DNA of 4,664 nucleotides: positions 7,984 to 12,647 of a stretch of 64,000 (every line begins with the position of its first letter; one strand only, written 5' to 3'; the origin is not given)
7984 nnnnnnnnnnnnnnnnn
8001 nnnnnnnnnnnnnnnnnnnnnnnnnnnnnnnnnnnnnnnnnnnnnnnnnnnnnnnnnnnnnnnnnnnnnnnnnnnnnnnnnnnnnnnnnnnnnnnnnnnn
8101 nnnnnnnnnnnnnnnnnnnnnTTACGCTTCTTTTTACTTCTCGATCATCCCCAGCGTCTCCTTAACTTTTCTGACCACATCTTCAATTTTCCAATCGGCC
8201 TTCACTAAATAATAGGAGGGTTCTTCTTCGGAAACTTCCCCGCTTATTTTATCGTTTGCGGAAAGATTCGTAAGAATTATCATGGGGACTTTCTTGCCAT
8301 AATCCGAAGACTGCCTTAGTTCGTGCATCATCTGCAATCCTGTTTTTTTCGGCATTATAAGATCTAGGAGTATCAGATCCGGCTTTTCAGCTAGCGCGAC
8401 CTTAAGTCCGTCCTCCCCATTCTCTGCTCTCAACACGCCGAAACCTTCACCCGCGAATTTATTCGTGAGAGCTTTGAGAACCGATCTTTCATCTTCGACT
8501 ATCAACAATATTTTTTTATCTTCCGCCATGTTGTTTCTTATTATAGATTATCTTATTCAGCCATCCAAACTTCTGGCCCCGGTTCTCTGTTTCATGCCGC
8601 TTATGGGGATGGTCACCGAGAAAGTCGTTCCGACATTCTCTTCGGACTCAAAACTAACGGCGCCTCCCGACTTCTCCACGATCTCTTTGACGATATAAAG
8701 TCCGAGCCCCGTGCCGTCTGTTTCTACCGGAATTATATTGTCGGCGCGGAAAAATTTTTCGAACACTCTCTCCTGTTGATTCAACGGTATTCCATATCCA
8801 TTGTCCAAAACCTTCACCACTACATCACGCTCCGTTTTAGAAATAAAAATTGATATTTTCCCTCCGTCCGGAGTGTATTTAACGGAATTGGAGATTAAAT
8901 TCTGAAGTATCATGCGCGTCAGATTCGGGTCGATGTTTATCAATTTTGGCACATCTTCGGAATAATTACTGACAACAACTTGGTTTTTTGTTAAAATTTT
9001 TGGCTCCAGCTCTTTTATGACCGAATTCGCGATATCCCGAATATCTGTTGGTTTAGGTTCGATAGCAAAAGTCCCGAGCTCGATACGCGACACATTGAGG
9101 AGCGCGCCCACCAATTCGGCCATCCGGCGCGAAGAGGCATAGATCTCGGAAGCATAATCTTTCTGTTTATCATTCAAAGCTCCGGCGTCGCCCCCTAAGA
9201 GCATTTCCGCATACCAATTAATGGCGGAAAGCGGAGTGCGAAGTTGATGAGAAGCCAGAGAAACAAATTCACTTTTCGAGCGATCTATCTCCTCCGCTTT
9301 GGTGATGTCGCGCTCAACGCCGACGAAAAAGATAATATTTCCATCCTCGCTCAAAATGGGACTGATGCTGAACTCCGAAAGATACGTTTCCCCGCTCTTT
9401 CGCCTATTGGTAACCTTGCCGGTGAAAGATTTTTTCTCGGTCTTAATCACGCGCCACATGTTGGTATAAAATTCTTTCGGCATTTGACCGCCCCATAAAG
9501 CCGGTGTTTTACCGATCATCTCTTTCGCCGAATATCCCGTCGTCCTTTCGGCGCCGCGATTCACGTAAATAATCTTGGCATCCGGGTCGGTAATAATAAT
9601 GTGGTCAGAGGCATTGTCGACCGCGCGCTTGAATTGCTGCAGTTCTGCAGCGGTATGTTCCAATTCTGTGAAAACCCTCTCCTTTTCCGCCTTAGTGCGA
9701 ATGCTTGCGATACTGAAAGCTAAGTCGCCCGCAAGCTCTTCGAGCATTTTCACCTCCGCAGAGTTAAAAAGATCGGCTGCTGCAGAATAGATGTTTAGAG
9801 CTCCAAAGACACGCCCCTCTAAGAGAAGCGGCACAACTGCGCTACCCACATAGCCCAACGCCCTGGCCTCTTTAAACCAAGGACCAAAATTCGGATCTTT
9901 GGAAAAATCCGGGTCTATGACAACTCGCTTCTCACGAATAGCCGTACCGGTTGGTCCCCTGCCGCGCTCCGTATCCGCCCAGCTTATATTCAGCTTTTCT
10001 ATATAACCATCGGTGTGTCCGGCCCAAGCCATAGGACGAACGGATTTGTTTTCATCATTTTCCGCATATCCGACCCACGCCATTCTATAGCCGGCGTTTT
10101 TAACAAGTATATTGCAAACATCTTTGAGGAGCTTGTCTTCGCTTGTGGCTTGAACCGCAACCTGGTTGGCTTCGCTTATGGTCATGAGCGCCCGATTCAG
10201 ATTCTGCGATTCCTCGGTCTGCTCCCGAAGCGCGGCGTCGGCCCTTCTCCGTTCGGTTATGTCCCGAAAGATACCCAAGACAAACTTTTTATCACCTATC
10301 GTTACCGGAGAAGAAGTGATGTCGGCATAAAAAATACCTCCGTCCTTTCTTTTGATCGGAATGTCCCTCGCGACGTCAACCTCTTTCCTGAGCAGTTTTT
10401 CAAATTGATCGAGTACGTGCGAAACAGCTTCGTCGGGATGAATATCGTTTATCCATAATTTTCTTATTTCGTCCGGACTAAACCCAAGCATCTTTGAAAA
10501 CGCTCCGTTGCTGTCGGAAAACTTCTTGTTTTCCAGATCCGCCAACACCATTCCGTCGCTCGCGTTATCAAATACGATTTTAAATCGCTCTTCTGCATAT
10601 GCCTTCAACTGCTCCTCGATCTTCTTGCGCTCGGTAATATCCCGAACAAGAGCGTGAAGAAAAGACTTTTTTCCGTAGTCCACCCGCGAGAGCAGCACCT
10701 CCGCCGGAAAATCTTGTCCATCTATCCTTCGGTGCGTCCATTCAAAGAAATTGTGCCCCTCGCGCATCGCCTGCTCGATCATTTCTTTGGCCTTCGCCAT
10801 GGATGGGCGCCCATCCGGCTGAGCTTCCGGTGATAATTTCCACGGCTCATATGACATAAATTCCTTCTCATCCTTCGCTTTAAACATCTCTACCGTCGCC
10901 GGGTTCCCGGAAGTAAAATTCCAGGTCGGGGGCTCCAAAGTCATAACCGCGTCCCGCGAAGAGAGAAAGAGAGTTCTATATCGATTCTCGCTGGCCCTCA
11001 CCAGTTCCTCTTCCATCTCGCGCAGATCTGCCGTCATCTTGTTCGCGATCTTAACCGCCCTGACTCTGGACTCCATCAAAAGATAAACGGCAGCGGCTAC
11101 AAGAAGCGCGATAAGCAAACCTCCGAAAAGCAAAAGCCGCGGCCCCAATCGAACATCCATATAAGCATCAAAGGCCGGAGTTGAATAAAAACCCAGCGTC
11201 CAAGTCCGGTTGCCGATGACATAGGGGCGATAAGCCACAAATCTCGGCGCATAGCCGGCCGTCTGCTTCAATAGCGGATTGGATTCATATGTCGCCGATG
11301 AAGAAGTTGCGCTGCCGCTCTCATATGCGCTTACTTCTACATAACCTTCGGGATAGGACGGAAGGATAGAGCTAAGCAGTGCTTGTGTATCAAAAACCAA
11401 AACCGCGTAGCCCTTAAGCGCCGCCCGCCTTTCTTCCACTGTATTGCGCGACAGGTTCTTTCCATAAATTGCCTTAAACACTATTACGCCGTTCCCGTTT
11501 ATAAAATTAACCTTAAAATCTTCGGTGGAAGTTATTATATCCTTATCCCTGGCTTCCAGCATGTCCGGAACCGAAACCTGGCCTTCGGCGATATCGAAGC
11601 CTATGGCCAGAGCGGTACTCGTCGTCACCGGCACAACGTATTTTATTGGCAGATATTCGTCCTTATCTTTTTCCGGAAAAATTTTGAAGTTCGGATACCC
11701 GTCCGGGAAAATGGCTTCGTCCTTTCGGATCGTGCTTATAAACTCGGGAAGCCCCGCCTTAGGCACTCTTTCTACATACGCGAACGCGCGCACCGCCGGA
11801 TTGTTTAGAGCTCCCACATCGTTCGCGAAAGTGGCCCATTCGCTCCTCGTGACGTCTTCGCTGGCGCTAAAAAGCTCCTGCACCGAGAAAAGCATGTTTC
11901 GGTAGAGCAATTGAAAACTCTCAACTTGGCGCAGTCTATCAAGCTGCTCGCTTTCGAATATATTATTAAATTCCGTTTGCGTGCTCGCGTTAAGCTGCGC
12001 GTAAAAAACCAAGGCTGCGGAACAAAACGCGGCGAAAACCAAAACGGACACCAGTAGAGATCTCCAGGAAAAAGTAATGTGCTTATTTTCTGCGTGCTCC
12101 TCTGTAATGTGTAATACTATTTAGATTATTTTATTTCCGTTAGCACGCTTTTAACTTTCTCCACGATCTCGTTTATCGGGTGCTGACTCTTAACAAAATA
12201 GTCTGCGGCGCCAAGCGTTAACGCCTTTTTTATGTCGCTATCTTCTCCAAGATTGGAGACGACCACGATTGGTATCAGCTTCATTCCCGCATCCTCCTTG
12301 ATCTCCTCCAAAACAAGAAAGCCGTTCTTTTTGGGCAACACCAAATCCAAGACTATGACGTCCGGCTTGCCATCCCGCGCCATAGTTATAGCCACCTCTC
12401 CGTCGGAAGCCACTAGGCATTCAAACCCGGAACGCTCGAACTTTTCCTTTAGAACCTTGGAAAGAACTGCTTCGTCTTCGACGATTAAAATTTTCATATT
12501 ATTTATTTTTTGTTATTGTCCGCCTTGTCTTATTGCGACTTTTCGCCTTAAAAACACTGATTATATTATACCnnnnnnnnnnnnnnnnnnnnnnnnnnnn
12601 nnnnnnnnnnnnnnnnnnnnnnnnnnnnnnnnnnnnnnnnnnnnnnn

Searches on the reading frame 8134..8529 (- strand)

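Call 73: search_protein_families(library=pfam, proteins=[window:8134-8529:-], max_evalue=0.001)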
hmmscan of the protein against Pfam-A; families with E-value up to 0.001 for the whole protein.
window:8134-8529:- (131 aa): 1 family
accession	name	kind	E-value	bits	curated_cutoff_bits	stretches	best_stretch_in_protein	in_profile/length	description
PF00072.30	Response_reg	-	2.2e-17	63.7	30.2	1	9-111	2-100/111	Response regulator receiver domain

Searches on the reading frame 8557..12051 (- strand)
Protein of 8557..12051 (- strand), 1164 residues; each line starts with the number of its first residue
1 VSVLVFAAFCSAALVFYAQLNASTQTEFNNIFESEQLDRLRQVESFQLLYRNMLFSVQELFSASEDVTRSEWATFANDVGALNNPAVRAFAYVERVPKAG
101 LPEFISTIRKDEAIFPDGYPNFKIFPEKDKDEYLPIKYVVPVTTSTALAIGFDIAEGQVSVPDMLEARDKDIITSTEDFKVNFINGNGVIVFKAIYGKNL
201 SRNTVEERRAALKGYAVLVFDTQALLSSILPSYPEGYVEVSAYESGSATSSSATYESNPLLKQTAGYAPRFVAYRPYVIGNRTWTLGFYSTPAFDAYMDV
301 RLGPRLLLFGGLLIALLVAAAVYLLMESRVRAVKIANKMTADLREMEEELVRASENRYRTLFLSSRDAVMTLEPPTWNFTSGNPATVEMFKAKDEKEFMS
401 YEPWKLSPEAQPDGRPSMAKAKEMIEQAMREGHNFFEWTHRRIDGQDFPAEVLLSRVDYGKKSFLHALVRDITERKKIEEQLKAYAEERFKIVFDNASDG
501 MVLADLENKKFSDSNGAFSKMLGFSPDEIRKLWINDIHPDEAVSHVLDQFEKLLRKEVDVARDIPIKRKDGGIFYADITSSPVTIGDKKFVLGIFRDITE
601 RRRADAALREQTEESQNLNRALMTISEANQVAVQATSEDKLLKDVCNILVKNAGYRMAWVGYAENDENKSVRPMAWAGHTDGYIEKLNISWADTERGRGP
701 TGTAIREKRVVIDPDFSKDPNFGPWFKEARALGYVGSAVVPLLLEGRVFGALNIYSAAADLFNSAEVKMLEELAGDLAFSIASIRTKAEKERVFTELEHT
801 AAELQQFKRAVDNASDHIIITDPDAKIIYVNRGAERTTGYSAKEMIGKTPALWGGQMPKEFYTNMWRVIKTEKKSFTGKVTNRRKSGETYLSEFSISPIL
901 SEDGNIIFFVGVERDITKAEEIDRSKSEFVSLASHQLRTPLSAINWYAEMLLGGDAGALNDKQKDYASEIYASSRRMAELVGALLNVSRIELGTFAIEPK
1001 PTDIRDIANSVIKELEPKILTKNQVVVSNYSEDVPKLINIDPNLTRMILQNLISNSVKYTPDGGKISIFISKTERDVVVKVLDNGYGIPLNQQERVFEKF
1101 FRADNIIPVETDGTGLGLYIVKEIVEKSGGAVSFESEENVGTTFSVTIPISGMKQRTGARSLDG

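Call 73: search_protein_families(library=pfam, proteins=[window:8557-12051:-], max_evalue=0.001)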
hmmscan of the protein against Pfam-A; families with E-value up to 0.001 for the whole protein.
window:8557-12051:- (1164 aa): 11 families
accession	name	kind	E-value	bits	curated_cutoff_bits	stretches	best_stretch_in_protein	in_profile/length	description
PF13426.13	PAS_9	-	5.9e-40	136.2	27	3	816-918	2-103/103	PAS domain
PF03924.19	CHASE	-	1.2e-30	107.2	25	1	66-248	2-182/189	CHASE domain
PF00989.32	PAS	-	7.7e-30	103.7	22.6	2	806-916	2-113/113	PAS fold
PF08448.16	PAS_4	-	1.1e-27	96.8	23.1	2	811-920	1-109/110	PAS fold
PF02518.31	HATPase_c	-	1.6e-26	93.4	26.4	1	1041-1150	2-109/111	Histidine kinase-, DNA gyrase B-, and HSP90-like ATPase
PF13185.12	GAF_2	-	8.6e-21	75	28.6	1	635-781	1-135/136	GAF domain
PF13188.13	PAS_8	-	1.7e-19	69.4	21.8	2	488-545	1-56/65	PAS domain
PF08447.18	PAS_3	-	4.3e-18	65.8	25.6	2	827-912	1-88/89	PAS fold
PF00512.31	HisKA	-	7.8e-16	58.3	26.9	1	925-992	1-65/66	His Kinase A (phospho-acceptor) domain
PF01590.32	GAF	-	1.9e-11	45.1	22.4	1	639-781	3-133/133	GAF domain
PF13492.12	GAF_3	-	5e-05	24.2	27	1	639-781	3-127/129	GAF domain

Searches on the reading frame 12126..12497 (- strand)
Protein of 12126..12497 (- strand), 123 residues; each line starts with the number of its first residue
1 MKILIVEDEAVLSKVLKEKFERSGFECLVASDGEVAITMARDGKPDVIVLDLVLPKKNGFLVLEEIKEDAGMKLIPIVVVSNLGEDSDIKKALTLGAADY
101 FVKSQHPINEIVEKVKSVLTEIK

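Call 73: search_protein_families(library=pfam, proteins=[window:12126-12497:-], max_evalue=0.001)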
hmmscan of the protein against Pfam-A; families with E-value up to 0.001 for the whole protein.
window:12126-12497:- (123 aa): 1 family
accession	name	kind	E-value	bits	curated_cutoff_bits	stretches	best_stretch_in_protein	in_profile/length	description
PF00072.30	Response_reg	-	2e-22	79.9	30.2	1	3-115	1-110/111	Response regulator receiver domain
